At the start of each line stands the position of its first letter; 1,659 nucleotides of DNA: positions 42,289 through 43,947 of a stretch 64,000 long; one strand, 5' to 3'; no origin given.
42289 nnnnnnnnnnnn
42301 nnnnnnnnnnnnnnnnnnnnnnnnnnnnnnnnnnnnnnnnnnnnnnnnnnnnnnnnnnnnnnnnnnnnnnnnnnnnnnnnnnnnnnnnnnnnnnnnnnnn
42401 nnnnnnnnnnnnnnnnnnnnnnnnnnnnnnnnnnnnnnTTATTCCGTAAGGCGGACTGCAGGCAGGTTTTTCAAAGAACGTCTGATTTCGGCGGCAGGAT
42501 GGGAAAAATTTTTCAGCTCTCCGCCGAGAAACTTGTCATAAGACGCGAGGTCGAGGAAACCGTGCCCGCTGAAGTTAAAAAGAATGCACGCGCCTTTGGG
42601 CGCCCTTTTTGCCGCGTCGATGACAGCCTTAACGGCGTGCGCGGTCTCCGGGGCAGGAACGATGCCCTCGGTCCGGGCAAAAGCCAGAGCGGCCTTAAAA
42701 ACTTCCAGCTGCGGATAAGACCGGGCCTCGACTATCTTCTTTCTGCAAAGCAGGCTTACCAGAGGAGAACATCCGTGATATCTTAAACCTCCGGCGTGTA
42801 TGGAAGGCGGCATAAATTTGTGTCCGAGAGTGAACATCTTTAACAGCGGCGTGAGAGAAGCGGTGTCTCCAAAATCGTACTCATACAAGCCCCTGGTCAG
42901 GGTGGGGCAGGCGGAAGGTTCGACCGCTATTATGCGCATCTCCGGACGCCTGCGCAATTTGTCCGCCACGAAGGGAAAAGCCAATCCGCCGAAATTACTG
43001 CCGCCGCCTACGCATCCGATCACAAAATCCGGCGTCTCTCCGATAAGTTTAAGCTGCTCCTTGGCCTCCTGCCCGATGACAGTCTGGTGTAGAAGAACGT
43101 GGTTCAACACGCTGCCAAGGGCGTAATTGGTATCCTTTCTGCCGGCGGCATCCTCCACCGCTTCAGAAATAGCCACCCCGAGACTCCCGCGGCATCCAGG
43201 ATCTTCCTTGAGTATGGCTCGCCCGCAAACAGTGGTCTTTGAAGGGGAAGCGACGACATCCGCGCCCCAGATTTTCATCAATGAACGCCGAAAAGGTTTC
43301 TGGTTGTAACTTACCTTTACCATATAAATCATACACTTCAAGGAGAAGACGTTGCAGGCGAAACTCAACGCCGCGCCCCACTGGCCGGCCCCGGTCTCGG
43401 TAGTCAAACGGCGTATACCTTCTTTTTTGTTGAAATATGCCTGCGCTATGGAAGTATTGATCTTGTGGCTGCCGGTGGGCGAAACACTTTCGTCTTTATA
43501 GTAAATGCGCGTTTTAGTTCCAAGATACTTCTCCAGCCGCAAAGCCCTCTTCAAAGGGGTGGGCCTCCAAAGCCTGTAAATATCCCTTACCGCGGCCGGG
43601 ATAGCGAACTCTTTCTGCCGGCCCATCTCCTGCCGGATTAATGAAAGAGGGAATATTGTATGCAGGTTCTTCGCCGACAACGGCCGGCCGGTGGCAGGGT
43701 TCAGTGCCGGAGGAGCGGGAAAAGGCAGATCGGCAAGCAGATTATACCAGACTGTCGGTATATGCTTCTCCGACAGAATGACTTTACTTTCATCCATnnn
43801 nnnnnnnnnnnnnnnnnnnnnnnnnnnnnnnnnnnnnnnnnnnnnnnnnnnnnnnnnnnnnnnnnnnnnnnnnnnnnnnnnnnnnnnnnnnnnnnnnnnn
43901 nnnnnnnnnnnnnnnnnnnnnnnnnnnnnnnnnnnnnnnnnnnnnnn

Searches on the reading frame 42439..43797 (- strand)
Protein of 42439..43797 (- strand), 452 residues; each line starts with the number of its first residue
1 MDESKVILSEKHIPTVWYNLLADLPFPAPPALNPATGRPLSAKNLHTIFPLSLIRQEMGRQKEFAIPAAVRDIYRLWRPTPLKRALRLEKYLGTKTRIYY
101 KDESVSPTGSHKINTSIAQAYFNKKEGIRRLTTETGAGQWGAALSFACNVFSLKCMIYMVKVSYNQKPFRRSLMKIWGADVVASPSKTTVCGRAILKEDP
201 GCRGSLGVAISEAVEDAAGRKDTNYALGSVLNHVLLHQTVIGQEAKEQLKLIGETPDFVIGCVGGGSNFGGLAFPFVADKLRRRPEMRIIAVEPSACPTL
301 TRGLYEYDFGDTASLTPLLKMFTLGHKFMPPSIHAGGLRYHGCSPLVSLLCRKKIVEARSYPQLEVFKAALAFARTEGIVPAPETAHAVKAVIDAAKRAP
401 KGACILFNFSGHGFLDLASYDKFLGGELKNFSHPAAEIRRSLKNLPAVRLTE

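Call 28: search_protein_families(library=pfam, proteins=[window:42439-43797:-], max_evalue=0.001)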
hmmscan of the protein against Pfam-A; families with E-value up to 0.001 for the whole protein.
window:42439-43797:- (452 aa): 1 family
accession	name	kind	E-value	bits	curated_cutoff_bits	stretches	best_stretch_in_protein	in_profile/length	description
PF00291.31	PALP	-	1.2e-44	153.2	35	1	76-411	4-295/295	Pyridoxal-phosphate dependent enzyme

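Call 35: search_protein_families(library=ncbifam, proteins=[window:42439-43797:-], max_evalue=0.00001)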
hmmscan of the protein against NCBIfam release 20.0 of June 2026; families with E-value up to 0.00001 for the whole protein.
window:42439-43797:- (452 aa): 16 families
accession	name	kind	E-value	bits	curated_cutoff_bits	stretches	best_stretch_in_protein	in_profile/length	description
NF009057.0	PRK12391.1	equivalog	1.6e-208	692.7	366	1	3-438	3-440/441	TrpB-like pyridoxal phosphate-dependent enzyme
TIGR01415.1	trpB_rel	hypoth_equivalog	7.7e-190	631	518.85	1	13-426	1-418/419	TrpB-like pyridoxal phosphate-dependent enzyme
NF010376.0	PRK13803.1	equivalog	1.9e-50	172.3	819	1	78-424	259-595/600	bifunctional phosphoribosylanthranilate isomerase/tryptophan synthase subunit beta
TIGR00263.1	trpB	equivalog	9.7e-47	159.9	392.45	1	78-418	49-379/385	tryptophan synthase subunit beta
NF010375.0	PRK13802.1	equivalog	2.2e-33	115.3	1386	1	76-425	323-674/695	bifunctional indole-3-glycerol phosphate synthase/tryptophan synthase subunit beta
NF006390.0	PRK08639.1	equivalog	1.1e-12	47.6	421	1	63-182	9-123/418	threonine ammonia-lyase IlvA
NF004996.0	PRK06381.1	equivalog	8.2e-12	44.8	266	1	79-186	15-117/319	threonine synthase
TIGR02079.1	THD1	equivalog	1.7e-10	40.3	440.55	1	66-306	3-216/410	threonine ammonia-lyase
NF006094.0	PRK08246.1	subfamily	3.5e-10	39.8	331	1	63-305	7-211/310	serine/threonine dehydratase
NF005292.0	PRK06815.1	equivalog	2.1e-09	36.9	371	1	66-186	8-123/320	threonine/serine dehydratase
NF006050.0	PRK08197.1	equivalog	1.2e-08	34.2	303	1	80-197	81-193/406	threonine synthase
NF005147.0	PRK06608.1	equivalog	3.3e-08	32.7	380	1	65-200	10-141/339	serine/threonine dehydratase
TIGR01139.1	cysK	equivalog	2.1e-07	30.5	350.95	0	86-303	11-207/298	cysteine synthase A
NF040741.1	ornith_OrtB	equivalog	2.4e-07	29.6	550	0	91-158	77-143/464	2-amino-4-oxopentanoate thiolase subunit OrtB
TIGR01127.1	ilvA_1Cterm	equivalog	5.2e-06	25.7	378.75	0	81-182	2-98/380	threonine ammonia-lyase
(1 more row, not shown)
